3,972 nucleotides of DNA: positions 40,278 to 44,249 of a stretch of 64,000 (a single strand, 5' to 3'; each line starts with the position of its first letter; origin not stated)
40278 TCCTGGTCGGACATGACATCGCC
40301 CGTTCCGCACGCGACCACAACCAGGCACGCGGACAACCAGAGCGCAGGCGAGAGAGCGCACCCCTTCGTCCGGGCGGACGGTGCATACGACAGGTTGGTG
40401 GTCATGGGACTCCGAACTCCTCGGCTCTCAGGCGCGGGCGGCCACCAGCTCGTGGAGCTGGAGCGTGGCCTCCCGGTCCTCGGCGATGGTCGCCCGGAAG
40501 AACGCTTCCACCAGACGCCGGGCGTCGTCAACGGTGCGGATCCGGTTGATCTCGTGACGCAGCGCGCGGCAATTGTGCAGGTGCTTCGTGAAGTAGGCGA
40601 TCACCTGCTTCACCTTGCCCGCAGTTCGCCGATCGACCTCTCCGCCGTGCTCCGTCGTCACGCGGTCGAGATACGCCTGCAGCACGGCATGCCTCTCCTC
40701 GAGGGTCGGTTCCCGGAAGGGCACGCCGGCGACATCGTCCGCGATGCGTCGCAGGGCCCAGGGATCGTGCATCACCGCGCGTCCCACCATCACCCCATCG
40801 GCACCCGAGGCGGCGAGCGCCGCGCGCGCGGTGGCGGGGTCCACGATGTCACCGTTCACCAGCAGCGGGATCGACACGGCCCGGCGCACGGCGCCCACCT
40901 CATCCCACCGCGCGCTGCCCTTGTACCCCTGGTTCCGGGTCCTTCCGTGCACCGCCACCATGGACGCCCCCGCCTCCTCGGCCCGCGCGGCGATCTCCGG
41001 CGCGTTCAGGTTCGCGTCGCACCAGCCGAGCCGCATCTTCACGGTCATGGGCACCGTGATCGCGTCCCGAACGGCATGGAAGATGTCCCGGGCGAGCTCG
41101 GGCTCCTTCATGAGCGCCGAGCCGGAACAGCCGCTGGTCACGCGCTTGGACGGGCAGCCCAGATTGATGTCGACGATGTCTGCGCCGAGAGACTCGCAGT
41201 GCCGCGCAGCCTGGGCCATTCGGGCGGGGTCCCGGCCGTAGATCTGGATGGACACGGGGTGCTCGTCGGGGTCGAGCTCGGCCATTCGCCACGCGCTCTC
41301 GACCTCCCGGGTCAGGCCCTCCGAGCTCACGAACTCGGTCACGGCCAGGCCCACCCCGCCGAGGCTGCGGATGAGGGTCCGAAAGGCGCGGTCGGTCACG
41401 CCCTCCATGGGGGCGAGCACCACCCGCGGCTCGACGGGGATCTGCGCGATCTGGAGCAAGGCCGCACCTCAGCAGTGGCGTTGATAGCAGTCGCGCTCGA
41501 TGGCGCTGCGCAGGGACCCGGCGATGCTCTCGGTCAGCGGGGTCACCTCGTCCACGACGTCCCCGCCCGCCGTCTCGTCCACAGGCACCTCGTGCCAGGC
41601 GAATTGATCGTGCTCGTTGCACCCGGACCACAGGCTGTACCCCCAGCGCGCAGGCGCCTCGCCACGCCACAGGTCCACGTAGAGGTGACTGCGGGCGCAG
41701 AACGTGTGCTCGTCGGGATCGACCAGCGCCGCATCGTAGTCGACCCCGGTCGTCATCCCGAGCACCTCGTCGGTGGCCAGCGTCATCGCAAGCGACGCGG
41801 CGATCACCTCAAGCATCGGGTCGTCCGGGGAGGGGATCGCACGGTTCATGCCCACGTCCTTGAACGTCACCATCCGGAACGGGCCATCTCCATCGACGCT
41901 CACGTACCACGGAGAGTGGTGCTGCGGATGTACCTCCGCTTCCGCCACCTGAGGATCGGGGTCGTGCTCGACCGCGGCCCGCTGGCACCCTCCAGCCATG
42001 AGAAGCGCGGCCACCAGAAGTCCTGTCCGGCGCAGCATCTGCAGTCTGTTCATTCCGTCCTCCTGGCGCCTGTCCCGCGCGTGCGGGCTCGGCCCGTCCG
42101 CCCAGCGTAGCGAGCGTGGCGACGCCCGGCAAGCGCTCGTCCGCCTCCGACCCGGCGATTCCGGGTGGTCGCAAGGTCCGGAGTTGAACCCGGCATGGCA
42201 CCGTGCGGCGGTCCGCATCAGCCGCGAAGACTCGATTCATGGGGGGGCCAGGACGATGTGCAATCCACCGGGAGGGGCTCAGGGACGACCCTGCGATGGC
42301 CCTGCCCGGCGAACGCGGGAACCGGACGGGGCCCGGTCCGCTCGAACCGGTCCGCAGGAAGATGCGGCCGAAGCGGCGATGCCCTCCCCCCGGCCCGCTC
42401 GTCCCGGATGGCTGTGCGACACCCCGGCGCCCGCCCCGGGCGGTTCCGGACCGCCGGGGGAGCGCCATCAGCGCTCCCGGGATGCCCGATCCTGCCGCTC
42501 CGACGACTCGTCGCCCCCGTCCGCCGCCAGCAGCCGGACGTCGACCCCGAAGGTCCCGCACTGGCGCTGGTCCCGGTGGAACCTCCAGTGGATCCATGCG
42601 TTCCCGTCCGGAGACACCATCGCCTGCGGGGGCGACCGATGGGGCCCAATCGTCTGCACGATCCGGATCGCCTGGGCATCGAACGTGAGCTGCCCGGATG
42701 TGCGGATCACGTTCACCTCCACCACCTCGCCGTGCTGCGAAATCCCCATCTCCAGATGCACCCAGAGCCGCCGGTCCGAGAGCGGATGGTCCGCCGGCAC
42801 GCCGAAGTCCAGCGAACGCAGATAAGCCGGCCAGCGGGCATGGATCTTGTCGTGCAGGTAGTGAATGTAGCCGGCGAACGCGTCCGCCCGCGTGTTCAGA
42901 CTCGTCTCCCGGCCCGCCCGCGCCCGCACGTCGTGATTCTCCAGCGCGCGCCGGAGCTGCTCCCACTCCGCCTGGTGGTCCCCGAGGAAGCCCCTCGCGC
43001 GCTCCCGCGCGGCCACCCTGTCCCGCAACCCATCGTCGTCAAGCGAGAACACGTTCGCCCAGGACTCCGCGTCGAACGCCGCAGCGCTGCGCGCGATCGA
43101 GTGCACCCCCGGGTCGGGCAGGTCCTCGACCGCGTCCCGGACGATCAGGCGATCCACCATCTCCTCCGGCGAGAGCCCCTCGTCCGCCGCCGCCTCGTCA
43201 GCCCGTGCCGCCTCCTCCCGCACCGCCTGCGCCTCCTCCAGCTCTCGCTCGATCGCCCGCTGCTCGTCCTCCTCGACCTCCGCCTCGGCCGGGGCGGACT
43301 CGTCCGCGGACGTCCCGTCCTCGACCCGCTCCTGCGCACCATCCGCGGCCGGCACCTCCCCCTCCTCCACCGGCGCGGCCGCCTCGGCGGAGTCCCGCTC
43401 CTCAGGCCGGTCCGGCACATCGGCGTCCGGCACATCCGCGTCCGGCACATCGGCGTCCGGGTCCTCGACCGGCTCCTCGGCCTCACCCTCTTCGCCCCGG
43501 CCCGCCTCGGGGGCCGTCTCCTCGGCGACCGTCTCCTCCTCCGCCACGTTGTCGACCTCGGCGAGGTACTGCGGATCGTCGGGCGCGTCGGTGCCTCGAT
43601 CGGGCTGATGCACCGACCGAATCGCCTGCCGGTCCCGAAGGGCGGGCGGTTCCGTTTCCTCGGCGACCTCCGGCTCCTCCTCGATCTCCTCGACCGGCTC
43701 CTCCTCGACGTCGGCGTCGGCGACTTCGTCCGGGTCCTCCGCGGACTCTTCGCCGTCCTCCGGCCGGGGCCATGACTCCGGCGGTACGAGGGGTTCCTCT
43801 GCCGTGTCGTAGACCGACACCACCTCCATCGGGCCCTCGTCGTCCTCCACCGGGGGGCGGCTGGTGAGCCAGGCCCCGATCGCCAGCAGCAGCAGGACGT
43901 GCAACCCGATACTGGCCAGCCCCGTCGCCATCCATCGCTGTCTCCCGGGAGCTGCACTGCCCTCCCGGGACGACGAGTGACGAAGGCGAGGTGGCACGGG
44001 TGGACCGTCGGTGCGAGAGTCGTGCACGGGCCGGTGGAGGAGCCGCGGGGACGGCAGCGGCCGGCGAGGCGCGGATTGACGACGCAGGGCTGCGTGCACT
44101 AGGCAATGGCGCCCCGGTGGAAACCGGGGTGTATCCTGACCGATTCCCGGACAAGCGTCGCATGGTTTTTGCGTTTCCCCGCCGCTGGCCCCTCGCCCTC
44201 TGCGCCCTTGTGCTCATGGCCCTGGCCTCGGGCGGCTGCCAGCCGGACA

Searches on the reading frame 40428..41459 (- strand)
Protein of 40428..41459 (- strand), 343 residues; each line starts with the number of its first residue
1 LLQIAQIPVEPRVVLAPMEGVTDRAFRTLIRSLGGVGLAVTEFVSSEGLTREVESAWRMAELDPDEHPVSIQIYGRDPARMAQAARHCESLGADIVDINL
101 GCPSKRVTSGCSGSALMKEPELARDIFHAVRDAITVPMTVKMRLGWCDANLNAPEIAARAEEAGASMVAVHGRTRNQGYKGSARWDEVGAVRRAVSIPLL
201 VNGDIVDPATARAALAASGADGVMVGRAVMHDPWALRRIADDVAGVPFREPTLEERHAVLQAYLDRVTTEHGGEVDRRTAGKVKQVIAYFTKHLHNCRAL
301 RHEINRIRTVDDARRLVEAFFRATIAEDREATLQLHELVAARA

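Call 11: search_protein_families(library=pfam, proteins=[window:40428-41459:-], max_evalue=0.01)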
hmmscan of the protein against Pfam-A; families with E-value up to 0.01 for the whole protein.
window:40428-41459:- (343 aa): 7 families
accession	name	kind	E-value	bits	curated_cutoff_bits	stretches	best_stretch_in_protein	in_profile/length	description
PF01207.24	Dus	-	7.6e-84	281.9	20.4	1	15-323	2-309/311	Dihydrouridine synthase (Dus)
PF00977.27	His_biosynth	-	6.9e-05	22.8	23.6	0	112-229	101-222/228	Histidine biosynthesis protein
PF01070.24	FMN_dh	-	0.00055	19.5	24.9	1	130-225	156-245/350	FMN-dependent dehydrogenase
PF01180.27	DHO_dh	-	0.00086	19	27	1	63-146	90-168/291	Dihydroorotate dehydrogenase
PF00218.27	IGPS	-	0.0017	18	27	1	145-232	62-144/254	Indole-3-glycerol phosphate synthase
PF00724.26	Oxidored_FMN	-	0.0033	17.2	27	0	162-242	258-338/342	NADH:flavin oxidoreductase / NADH oxidase family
PF01791.15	DeoC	-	0.0051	16.9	23.8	0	77-165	144-217/229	DeoC/LacD family aldolase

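Call 47: find_homologous_proteins(query=window:40428-41459:-, max_evalue=1e-60)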
Query window:40428-41459:- (343 aa): 2385 proteins with E <= 1e-60 among 8000 candidates; the best 120 are listed.
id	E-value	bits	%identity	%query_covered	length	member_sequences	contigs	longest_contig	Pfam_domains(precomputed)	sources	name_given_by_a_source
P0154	5.2e-222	754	100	100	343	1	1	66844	PF01207.24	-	-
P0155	3.0e-174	597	82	98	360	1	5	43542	PF01207.24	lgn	-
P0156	4.9e-138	478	69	93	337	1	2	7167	PF01207.24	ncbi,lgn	-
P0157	2.1e-133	463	62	99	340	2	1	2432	PF01207.24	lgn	-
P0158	6.8e-133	461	65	97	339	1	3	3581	PF01207.24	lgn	-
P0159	1.4e-132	460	64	95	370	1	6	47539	PF01207.24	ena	-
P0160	1.4e-131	457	65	95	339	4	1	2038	PF01207.24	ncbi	-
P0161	1.9e-131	456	65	96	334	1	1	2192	PF01207.24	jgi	jgi:tRNA-dihydrouridine synthase B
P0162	2.4e-131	456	64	96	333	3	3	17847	PF01070.25,PF00478.32,PF01207.24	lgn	-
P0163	8.8e-131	454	65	94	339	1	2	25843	PF03060.22,PF01207.24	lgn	-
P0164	1.0e-130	454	62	99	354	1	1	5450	PF01180.28,PF01207.24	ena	-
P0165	1.4e-130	453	65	96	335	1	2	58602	PF01207.24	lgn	-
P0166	1.4e-130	453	67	91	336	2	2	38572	PF01207.24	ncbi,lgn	-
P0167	3.1e-130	452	64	93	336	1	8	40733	PF01207.24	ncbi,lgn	-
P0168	4.8e-130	452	64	96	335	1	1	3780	PF01207.24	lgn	-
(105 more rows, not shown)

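Call 48: find_encoding_contigs(protein=P0155, flank=10000, max_places=6)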
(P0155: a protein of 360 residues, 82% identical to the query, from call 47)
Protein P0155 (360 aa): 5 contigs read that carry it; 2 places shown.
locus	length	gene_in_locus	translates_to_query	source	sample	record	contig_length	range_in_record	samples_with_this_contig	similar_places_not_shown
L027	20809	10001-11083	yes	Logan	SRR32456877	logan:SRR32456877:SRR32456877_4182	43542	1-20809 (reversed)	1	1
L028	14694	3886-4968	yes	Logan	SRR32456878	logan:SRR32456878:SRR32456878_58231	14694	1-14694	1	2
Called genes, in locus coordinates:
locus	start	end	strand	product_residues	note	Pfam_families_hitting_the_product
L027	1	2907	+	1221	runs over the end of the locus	PF03781:FGE-sulfatase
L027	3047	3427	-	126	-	PF00085:Thioredoxin, PF13098:Thioredoxin_2 (weak)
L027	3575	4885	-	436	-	PF00743:FMO-like, PF01266:DAO (faint), PF01593:Amino_oxidase (faint), PF07992:Pyr_redox_2, PF13434:Lys_Orn_oxgnase (faint), PF13450:NAD_binding_8 (weak), PF13454:NAD_binding_9 (faint), PF13738:Pyr_redox_3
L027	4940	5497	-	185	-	-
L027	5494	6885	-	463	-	PF01082:Cu2_monooxygen, PF03712:Cu2_monoox_C (weak)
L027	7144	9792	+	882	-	-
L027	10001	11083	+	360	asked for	PF01207:Dus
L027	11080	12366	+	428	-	-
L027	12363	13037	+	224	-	PF14196:ATC_hydrolase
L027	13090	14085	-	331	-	PF11858:DUF3378 (weak), PF01351:RNase_HII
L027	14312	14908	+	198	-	PF00050:Kazal_1, PF07648:Kazal_2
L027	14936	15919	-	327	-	PF00710:Asparaginase, PF17763:Asparaginase_C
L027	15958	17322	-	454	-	PF04107:GCS2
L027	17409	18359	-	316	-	PF00890:FAD_binding_2 (faint), PF03486:HI0933_like (faint), PF07992:Pyr_redox_2, PF13450:NAD_binding_8 (faint), PF13738:Pyr_redox_3, PF00070:Pyr_redox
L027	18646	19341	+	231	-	-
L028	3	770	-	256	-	?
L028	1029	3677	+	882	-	-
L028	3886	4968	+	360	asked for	PF01207:Dus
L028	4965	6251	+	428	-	-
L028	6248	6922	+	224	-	PF14196:ATC_hydrolase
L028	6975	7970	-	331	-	PF11858:DUF3378 (weak), PF01351:RNase_HII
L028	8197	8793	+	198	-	PF00050:Kazal_1, PF07648:Kazal_2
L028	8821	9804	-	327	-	PF00710:Asparaginase, PF17763:Asparaginase_C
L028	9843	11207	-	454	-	PF04107:GCS2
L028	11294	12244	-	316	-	PF00890:FAD_binding_2 (faint), PF03486:HI0933_like (faint), PF07992:Pyr_redox_2, PF13450:NAD_binding_8 (faint), PF13738:Pyr_redox_3, PF00070:Pyr_redox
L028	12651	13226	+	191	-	-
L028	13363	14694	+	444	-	?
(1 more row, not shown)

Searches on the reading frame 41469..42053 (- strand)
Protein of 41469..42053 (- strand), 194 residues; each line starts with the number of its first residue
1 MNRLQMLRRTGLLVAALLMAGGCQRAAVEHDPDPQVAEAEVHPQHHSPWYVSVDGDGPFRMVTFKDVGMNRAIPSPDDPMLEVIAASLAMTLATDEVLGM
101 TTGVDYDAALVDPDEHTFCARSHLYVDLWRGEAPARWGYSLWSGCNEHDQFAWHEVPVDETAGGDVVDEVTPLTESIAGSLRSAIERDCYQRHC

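Call 11: search_protein_families(library=pfam, proteins=[window:41469-42053:-], max_evalue=0.01)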
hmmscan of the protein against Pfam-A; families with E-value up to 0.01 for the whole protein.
window:41469-42053:- (194 aa): 0 families

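Call 13: find_encoding_contigs(protein=window:41469-42053:-, flank=3000, max_places=10)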
Protein window:41469-42053:- (194 aa): 2 contigs read that carry it; 2 places shown.
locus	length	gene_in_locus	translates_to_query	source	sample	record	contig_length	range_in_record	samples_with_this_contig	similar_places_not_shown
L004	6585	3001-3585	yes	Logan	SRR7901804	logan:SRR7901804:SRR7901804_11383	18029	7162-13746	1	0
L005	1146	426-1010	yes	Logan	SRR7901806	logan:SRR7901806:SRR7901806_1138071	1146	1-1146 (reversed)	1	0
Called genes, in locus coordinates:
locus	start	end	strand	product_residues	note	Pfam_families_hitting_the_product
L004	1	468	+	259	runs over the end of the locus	PF00588:SpoU_methylase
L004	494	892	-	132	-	-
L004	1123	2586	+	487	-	-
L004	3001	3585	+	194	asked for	-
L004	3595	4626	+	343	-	PF01207:Dus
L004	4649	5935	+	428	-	-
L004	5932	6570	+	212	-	PF14196:ATC_hydrolase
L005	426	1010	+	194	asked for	-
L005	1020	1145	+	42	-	?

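Call 15: find_homologous_proteins(query=window:41469-42053:-)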
Query window:41469-42053:- (194 aa): 33 proteins with E <= 0.001 among 407 candidates.
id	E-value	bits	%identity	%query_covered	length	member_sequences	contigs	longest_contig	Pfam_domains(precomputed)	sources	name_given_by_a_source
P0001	1.0e-130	451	100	100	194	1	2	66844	-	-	-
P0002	5.7e-44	168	52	77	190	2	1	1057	-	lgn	-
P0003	4.6e-43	165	47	97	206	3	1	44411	-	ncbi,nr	ncbi:MAG: hypothetical protein H0U74_10045 [Bradymonadaceae bacterium]|nr:hypothetical protein [Luji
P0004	2.0e-40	156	48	77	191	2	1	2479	-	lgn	-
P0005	4.8e-40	155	42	96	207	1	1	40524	-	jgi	-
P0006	1.2e-39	154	48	83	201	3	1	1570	-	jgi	jgi:hypothetical protein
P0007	1.7e-39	153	45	99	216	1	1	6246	-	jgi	jgi:hypothetical protein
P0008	6.2e-39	152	48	82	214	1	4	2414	-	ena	-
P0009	1.2e-38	151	48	77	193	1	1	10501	-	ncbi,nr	ncbi:MAG TPA: hypothetical protein RMH99_19040 [Sandaracinaceae bacterium LLY-WYZ-13_1]|nr:hypotheti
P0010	7.1e-38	148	39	99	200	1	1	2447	-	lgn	-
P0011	7.4e-37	145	47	81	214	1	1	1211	-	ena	-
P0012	8.4e-37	145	42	94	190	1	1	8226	-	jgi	jgi:hypothetical protein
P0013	1.6e-36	144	42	87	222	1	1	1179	-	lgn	-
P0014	3.6e-36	143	43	77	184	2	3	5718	-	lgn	-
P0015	4.6e-36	142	44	82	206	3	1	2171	-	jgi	-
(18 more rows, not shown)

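Call 16: find_encoding_contigs(protein=P0003, flank=10000, max_places=3)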
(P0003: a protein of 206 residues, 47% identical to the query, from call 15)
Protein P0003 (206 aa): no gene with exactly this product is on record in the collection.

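Call 17: find_encoding_contigs(protein=P0005, flank=10000, max_places=3)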
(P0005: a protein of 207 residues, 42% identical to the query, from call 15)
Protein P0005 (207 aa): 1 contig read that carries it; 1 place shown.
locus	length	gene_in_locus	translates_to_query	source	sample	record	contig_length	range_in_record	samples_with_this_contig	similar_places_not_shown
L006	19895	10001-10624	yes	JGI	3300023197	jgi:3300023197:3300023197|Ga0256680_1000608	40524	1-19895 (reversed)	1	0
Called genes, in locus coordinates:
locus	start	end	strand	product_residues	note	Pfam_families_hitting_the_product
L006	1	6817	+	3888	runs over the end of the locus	PF07719:TPR_2 (faint), PF10602:RPN7 (faint), PF13432:TPR_16 (weak), PF14559:TPR_19 (weak), PF13424:TPR_12 (weak), PF00515:TPR_1 (weak), PF13181:TPR_8 (weak), PF13424:TPR_12, +10 more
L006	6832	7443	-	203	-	PF01135:PCMT, PF00398:RrnaAD, PF13847:Methyltransf_31, PF08241:Methyltransf_11 (weak), PF13649:Methyltransf_25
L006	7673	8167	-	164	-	PF01451:LMWPc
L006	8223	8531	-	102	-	-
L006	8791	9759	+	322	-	PF19420:DDAH_eukar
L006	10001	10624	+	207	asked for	-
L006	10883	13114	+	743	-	PF04348:LppC, PF13458:Peripla_BP_6, PF01094:ANF_receptor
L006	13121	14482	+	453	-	-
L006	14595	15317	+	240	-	PF01618:MotA_ExbB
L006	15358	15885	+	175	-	PF02472:ExbD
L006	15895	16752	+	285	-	PF13103:TonB_2 (weak)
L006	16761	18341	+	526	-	PF04052:TolB_N, PF00930:DPPIV_N (weak), PF26549:Tricorn_N, PF07676:PD40, PF26550:Tricorn_2nd, PF26549:Tricorn_N, PF07676:PD40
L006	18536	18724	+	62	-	-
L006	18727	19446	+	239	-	PF13398:Peptidase_M50B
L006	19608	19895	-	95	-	?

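Call 18: find_encoding_contigs(protein=P0001, flank=10000, max_places=5)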
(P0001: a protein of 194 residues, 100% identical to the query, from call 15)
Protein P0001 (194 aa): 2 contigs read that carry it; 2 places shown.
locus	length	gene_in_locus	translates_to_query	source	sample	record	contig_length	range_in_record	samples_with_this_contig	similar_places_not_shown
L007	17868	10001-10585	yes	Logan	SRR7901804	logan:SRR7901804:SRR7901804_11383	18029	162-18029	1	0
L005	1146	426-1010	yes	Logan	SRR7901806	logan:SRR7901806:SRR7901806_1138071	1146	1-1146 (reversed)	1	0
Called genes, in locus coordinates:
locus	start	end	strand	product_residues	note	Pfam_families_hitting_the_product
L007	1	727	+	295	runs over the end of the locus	?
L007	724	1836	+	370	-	PF03033:Glyco_transf_28, PF04101:Glyco_tran_28_C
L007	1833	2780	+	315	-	PF01820:Dala_Dala_lig_N, PF02655:ATP-grasp_3 (weak), PF07478:Dala_Dala_lig_C, PF13535:ATP-grasp_4 (weak)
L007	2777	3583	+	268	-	PF08478:POTRA_1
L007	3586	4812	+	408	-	PF02491:SHS2_FTSA, PF14450:FtsA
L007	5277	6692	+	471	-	PF00091:Tubulin, PF12327:FtsZ_C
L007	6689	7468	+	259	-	PF00588:SpoU_methylase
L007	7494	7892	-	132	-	-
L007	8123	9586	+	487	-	-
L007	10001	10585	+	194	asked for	-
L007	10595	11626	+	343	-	PF01207:Dus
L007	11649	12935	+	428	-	-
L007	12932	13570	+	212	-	PF14196:ATC_hydrolase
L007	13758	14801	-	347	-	PF11858:DUF3378 (weak), PF01351:RNase_HII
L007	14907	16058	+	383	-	-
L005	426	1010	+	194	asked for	-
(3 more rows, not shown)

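Call 23: find_encoding_contigs(protein=P0002, flank=5000, max_places=4)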
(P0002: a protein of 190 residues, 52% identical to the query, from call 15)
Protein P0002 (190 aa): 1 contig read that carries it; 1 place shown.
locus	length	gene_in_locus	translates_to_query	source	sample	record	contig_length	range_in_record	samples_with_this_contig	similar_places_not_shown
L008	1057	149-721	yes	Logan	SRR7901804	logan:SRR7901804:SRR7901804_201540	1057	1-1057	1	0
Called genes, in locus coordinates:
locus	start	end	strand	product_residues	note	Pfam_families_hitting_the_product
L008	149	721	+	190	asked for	-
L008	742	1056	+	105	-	?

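Call 24: find_encoding_contigs(protein=P0004, flank=5000, max_places=4)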
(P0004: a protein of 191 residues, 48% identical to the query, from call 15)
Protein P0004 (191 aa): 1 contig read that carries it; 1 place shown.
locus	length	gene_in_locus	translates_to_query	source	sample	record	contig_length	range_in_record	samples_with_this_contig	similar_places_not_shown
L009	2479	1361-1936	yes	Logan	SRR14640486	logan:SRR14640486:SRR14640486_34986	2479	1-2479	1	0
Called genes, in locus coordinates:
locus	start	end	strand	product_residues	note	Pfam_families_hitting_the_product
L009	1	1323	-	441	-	?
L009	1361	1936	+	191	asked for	-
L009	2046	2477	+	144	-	?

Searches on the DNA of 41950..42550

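Call 79: search_rna_families(source=window, start=41950, end=42550, threshold=evalue, max_evalue=10)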
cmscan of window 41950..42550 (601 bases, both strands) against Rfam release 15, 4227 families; matches with E-value up to 10: 1.
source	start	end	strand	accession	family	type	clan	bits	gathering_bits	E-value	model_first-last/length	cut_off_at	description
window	42277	42336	+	RF01068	Guanidine-II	Cis-reg; riboswitch;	-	15.5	32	1.3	1-48/48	no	Guanidine-II riboswitch aptamer (mini-ykkC)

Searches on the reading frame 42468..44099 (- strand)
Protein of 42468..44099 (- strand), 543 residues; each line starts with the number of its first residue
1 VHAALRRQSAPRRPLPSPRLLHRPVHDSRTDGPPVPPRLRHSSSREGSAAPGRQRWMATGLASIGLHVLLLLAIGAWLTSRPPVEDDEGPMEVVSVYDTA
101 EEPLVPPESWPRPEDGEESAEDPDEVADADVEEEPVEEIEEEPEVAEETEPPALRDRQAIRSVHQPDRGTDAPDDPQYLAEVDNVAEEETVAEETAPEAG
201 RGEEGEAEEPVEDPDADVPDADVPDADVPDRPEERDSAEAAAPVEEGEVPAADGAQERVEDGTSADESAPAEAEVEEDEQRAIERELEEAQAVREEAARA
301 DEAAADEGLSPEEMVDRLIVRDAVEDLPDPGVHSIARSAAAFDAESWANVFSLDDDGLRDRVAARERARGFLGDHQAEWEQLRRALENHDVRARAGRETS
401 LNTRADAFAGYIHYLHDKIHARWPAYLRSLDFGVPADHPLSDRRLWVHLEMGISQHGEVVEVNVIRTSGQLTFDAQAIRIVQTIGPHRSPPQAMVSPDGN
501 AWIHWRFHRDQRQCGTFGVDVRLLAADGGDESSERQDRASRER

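Call 11: search_protein_families(library=pfam, proteins=[window:42468-44099:-], max_evalue=0.01)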
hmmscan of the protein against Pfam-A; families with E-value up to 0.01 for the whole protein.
window:42468-44099:- (543 aa): 2 families
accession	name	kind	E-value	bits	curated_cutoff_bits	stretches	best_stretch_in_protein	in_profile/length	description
PF13103.11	TonB_2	-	0.00022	21.7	22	1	433-491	21-72/85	TonB C terminal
PF03544.19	TonB_C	-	0.0014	19.5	24.6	1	447-492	18-62/79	Gram-negative bacterial TonB protein C-terminal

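Call 82: search_protein_families(library=ncbifam, proteins=[window:42468-43931:-], max_evalue=0.001)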
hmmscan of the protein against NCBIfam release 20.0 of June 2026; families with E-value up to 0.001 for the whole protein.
window:42468-43931:- (487 aa): 1 family
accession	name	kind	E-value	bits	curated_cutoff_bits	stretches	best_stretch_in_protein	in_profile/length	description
TIGR01352.1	tonB_Cterm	subfamily_domain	0.00022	21.5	27.1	1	391-445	16-65/76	TonB family protein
